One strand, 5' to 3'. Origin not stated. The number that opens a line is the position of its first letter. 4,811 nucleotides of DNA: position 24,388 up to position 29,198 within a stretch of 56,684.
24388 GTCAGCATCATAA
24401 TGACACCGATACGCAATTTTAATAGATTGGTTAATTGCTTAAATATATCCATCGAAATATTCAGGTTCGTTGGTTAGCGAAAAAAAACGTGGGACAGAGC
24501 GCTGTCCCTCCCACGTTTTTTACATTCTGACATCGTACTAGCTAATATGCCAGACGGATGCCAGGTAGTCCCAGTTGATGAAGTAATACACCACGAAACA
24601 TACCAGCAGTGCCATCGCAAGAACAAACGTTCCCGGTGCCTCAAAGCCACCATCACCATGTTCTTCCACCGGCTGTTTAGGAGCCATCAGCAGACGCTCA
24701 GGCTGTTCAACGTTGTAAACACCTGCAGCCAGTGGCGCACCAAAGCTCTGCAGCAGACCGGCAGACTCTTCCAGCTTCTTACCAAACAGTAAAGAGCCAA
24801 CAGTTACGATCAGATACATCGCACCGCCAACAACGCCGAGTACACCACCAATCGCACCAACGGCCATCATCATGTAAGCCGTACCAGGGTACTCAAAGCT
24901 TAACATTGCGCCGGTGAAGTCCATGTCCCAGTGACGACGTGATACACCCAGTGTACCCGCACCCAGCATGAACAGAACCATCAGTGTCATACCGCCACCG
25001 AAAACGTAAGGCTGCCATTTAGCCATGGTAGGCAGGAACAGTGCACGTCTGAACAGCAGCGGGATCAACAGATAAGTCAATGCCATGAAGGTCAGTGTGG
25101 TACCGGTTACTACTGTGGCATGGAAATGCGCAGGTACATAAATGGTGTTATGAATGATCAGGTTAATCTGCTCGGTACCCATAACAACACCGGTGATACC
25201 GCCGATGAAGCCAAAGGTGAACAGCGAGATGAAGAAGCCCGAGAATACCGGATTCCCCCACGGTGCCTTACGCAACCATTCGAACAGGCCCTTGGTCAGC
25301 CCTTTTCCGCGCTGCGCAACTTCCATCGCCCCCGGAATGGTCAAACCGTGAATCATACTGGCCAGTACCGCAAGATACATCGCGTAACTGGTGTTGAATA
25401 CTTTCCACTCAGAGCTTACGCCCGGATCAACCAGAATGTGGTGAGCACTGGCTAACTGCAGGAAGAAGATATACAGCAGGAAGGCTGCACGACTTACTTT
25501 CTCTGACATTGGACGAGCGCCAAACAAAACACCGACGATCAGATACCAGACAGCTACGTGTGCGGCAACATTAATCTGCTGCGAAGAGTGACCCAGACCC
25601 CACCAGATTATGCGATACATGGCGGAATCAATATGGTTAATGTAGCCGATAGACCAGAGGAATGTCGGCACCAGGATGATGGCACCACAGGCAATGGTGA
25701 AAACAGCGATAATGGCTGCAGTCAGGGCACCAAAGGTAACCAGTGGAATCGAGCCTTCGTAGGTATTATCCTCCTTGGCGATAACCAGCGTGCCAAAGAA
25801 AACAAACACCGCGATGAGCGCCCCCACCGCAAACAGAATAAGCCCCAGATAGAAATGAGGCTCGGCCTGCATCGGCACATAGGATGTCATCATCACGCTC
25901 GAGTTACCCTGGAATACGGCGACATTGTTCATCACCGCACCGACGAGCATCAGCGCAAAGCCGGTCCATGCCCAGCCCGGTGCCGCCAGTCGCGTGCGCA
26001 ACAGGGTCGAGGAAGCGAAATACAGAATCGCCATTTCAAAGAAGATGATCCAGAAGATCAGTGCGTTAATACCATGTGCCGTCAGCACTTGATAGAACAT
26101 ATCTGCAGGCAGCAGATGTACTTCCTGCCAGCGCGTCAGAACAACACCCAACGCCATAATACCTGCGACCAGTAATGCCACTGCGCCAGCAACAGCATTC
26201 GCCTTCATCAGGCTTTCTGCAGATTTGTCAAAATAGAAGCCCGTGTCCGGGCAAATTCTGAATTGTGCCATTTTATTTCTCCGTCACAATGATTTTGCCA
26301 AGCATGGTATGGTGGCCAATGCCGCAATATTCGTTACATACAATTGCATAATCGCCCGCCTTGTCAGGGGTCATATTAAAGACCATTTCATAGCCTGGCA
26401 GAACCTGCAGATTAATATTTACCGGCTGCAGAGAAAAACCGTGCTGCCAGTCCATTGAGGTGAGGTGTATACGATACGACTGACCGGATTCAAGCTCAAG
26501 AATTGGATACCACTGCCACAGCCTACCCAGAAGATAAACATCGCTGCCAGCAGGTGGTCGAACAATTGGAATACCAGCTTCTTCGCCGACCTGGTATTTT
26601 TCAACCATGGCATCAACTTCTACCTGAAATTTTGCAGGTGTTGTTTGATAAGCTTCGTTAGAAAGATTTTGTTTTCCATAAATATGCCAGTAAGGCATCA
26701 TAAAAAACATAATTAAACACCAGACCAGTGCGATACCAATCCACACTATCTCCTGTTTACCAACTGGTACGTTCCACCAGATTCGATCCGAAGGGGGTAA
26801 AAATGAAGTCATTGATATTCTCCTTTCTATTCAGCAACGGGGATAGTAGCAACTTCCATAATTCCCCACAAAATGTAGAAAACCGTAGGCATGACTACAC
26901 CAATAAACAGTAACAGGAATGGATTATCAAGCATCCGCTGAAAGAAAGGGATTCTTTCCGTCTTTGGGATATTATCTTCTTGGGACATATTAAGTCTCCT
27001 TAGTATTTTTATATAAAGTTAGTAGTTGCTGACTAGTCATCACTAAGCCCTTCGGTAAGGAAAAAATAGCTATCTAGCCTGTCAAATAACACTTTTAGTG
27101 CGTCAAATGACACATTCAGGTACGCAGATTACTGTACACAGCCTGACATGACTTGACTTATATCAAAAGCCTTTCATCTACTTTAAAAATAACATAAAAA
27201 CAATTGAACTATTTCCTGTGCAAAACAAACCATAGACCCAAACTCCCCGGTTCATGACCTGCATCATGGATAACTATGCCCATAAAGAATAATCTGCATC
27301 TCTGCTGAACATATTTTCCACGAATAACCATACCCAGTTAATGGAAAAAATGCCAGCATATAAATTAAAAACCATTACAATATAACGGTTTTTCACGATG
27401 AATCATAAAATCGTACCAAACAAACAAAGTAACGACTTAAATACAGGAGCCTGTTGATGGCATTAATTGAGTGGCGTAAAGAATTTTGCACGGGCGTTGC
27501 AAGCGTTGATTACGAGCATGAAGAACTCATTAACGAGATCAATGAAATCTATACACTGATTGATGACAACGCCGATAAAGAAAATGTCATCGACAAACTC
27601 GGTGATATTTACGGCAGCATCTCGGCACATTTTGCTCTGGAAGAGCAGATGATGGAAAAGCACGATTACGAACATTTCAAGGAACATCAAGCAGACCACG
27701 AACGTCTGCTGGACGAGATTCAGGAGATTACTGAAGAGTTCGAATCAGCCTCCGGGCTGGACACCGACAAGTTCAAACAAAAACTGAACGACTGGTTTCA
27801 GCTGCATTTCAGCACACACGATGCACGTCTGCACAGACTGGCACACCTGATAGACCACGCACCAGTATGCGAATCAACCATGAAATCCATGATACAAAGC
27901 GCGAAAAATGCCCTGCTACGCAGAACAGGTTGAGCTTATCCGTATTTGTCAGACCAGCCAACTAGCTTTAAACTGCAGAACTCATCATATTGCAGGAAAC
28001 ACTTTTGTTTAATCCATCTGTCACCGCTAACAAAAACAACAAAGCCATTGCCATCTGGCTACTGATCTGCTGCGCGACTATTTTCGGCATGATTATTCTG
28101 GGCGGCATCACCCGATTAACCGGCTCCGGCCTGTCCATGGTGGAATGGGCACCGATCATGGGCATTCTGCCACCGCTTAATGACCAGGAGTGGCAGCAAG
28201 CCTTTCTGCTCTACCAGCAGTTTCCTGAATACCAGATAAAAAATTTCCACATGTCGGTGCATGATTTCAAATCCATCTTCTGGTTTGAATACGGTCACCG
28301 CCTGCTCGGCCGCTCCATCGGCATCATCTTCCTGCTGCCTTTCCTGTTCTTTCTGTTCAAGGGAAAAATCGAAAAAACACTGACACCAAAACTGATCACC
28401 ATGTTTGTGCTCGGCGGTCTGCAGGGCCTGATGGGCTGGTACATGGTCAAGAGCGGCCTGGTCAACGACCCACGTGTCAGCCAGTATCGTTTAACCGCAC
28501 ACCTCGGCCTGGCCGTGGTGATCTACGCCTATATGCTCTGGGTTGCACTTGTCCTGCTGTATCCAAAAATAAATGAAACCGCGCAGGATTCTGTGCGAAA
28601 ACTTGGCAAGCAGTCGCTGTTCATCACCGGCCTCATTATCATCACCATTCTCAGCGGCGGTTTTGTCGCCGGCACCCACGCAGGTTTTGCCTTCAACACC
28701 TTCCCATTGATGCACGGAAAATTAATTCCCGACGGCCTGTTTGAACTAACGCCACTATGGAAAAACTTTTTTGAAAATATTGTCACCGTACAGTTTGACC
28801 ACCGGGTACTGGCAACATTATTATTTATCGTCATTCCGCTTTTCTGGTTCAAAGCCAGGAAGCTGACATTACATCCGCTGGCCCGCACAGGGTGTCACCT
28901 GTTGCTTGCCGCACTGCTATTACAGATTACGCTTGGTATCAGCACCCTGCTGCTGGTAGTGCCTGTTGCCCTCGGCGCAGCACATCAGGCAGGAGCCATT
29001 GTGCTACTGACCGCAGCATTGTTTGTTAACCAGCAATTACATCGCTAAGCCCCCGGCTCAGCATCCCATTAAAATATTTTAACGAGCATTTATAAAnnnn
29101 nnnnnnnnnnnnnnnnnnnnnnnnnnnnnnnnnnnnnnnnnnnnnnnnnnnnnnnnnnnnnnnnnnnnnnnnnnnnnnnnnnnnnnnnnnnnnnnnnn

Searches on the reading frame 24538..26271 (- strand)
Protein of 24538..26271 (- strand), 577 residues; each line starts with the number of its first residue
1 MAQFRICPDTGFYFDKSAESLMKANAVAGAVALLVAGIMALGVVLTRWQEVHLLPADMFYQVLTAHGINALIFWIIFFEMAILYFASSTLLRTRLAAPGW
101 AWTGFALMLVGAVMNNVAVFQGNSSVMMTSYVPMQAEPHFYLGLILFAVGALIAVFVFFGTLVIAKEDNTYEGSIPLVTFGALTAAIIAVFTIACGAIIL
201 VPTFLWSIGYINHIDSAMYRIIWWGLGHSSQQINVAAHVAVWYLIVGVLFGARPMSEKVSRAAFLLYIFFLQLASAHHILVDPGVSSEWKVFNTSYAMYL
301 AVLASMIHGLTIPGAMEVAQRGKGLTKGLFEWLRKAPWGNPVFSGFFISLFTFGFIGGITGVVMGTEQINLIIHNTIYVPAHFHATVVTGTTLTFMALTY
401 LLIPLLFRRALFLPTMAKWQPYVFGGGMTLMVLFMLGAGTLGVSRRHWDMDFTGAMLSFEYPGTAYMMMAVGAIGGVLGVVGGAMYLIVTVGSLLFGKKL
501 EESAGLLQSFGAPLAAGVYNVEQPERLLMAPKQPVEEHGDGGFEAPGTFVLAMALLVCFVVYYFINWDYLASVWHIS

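Call 3: search_protein_families(library=pfam, proteins=[window:24538-26271:-], max_evalue=0.01)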
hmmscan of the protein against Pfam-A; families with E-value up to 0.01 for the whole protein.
window:24538-26271:- (577 aa): 1 family
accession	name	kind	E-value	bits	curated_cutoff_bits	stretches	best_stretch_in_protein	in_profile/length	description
PF00115.25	COX1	-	1.6e-62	212.3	34.8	1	23-473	4-434/436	Cytochrome C and Quinol oxidase polypeptide I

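Call 4: search_protein_families(library=ncbifam, proteins=[window:24538-26271:-], max_evalue=0.01)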
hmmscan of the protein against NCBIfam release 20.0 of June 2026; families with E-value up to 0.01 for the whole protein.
window:24538-26271:- (577 aa): 2 families
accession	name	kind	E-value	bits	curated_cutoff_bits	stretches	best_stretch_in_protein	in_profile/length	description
TIGR02891.1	CtaD_CoxA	equivalog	2.1e-12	46.5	670.75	1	28-494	17-469/504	cytochrome c oxidase subunit I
TIGR00780.1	ccoN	equivalog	0.00015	20.8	583.15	1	22-487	12-451/474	cytochrome-c oxidase, cbb3-type subunit I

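Call 35: search_solved_structures(query=window:24538-26271:-, max_evalue=0.001, show_alignments=1)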
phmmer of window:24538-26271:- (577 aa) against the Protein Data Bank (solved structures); distinct sequences matched with E-value up to 0.001: 19.
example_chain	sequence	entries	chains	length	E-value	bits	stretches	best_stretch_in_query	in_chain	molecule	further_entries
7deg_A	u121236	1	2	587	2.8e-42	148.4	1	59-502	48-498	Cytochrome c oxidase subunit I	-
2qpd_A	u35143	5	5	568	8.3e-40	140.2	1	53-496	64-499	Cytochrome c oxidase subunit 1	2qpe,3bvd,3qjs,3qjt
3eh3_A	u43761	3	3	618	1.2e-39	139.7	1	53-496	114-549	Cytochrome c oxidase subunit 1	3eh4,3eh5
4g71_A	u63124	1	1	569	1.3e-39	139.5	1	53-496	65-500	Cytochrome c oxidase subunit 1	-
4gp4_A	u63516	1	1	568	1.7e-39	139.1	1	53-496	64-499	Cytochrome c oxidase subunit 1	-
4g72_A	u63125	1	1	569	1.9e-39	139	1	53-496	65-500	Cytochrome c oxidase subunit 1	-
1ehk_A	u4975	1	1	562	2.1e-39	138.8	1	53-496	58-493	BA3-TYPE CYTOCHROME-C OXIDASE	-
1xme_A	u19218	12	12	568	2.2e-39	138.8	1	53-496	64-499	Cytochrome c oxidase polypeptide I | Cytochrome c oxidase subunit 1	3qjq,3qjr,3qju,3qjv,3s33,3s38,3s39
3s8f_A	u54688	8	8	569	2.2e-39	138.8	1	53-496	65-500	Cytochrome c oxidase subunit 1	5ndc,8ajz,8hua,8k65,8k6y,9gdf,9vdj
4g70_A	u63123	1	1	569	2.2e-39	138.7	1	53-496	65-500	Cytochrome c oxidase subunit 1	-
4g7r_A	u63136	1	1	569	2.4e-39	138.7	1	53-496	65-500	Cytochrome c oxidase subunit 1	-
4gp8_A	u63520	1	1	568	2.6e-39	138.6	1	53-496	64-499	Cytochrome c oxidase subunit 1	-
4gp5_A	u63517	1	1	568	2.9e-39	138.4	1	53-496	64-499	Cytochrome c oxidase subunit 1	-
4fa7_A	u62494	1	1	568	3.4e-39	138.1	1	53-496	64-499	Cytochrome c oxidase subunit 1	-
4g7q_A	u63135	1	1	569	3.5e-39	138.1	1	53-496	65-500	Cytochrome c oxidase subunit 1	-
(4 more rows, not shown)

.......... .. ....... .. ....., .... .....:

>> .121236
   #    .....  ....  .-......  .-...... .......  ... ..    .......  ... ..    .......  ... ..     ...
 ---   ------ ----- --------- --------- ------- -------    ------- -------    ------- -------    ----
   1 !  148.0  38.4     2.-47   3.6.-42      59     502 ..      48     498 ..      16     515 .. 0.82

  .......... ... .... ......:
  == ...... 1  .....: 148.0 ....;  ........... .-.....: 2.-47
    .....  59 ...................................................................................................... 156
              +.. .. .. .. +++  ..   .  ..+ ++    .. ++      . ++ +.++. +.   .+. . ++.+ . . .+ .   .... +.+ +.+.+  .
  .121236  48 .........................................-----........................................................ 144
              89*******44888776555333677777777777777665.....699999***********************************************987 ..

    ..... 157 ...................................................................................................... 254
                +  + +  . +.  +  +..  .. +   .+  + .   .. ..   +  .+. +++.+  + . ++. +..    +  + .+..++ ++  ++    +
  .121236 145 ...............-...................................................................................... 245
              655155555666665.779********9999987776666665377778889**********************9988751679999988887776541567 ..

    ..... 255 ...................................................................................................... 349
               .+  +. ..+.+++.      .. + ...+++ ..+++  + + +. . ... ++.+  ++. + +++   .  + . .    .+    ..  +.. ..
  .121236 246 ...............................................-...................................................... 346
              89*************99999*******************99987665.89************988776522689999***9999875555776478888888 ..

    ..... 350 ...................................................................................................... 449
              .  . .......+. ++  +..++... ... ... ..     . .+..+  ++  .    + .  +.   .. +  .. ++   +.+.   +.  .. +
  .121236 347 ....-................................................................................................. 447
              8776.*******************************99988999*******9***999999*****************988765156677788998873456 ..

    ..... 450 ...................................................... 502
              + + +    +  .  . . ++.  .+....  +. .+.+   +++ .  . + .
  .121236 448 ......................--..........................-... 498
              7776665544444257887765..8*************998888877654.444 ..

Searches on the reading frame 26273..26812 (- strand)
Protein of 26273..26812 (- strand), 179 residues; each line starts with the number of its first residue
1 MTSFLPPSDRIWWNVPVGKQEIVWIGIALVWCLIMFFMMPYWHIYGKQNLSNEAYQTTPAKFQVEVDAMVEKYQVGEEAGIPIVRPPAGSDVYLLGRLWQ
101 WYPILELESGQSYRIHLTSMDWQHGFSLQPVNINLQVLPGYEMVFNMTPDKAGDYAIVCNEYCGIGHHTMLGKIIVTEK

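Call 3: search_protein_families(library=pfam, proteins=[window:26273-26812:-], max_evalue=0.01)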
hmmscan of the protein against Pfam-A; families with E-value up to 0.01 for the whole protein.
window:26273-26812:- (179 aa): 2 families
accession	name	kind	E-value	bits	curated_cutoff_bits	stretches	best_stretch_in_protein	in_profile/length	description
PF00116.26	COX2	-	0.00038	20.8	22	1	111-170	54-113/120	Cytochrome C oxidase subunit II, periplasmic domain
PF13473.12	Cupredoxin_1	-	0.0049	17.3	27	1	105-176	37-104/104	Cupredoxin-like domain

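Call 4: search_protein_families(library=ncbifam, proteins=[window:26273-26812:-], max_evalue=0.01)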
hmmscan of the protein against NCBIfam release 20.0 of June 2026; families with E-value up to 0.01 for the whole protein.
window:26273-26812:- (179 aa): 6 families
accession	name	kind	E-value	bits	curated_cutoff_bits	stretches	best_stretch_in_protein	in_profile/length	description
TIGR02866.1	CoxB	equivalog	1.5e-13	50.8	147.7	1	42-179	74-194/202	cytochrome c oxidase subunit II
NF050117.1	aa3_CtaC_Actin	exception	3.6e-11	42.7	250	1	101-176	157-232/244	aa3-type cytochrome oxidase subunit II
TIGR04246.1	nitrous_NosZ_Gp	equivalog_domain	2.7e-10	39.2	625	1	105-177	501-577/578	Sec-dependent nitrous-oxide reductase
NF052460.1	L-NosZ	equivalog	1.2e-06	27.4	700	1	123-177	423-479/480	clade III lactonase-type nitrous-oxide reductase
NF041074.2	quin_ox_SoxA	equivalog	0.00011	22.1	110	1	108-176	82-153/154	proton pump complex quinol oxidase subunit SoxA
TIGR04244.1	nitrous_NosZ_RR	equivalog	0.00012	20.8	625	1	120-176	566-626/627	TAT-dependent nitrous-oxide reductase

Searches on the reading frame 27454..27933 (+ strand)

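Call 48: search_protein_families(library=pfam, proteins=[window:27454-27933:+], max_evalue=0.001)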
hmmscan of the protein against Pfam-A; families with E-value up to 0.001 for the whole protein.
window:27454-27933:+ (159 aa): 1 family
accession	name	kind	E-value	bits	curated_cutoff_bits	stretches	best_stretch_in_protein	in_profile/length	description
PF01814.28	Hemerythrin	-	9.8e-07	29.7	25.3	1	14-129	2-126/127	Hemerythrin HHE cation binding domain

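Call 61: search_protein_families(library=ncbifam, proteins=[window:27454-27933:+], max_evalue=0.001)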
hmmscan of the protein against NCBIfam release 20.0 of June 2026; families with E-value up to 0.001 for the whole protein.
window:27454-27933:+ (159 aa): 5 families
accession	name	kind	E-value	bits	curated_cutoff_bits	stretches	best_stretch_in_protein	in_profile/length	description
NF033749.1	bact_hemeryth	subfamily_domain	8.3e-24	84.2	84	1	4-127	1-125/129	bacteriohemerythrin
TIGR02481.1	hemeryth_dom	domain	1.1e-21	77.2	51.75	1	6-127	1-123/126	hemerythrin domain-containing protein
NF002007.0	PRK00808.1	equivalog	8.4e-18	64.9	109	1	2-125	1-122/156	bacteriohemerythrin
TIGR00058.1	Hemerythrin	subfamily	7.3e-11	42.7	131.85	1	6-123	6-108/115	hemerythrin family non-heme iron protein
NF002522.0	PRK01917.1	equivalog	1.6e-08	34.5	162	1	11-128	16-129/145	cation-binding hemerythrin HHE family protein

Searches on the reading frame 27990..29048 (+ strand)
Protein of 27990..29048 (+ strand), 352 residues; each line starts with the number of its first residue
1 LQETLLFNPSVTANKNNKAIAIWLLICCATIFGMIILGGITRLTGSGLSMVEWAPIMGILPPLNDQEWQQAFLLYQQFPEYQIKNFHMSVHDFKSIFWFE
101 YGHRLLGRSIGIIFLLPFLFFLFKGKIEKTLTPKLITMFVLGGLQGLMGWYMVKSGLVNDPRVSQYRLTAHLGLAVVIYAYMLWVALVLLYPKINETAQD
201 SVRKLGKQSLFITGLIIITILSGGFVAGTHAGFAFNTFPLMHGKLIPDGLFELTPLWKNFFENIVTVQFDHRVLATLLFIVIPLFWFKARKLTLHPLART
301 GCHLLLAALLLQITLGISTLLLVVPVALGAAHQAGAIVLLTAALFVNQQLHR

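Call 48: search_protein_families(library=pfam, proteins=[window:27990-29048:+], max_evalue=0.001)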
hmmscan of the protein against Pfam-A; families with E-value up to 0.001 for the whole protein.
window:27990-29048:+ (352 aa): 1 family
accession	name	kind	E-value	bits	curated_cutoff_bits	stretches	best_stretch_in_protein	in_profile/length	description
PF02628.20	COX15-CtaA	-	3.2e-113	378.4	29.9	1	21-343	1-321/322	Cytochrome oxidase assembly protein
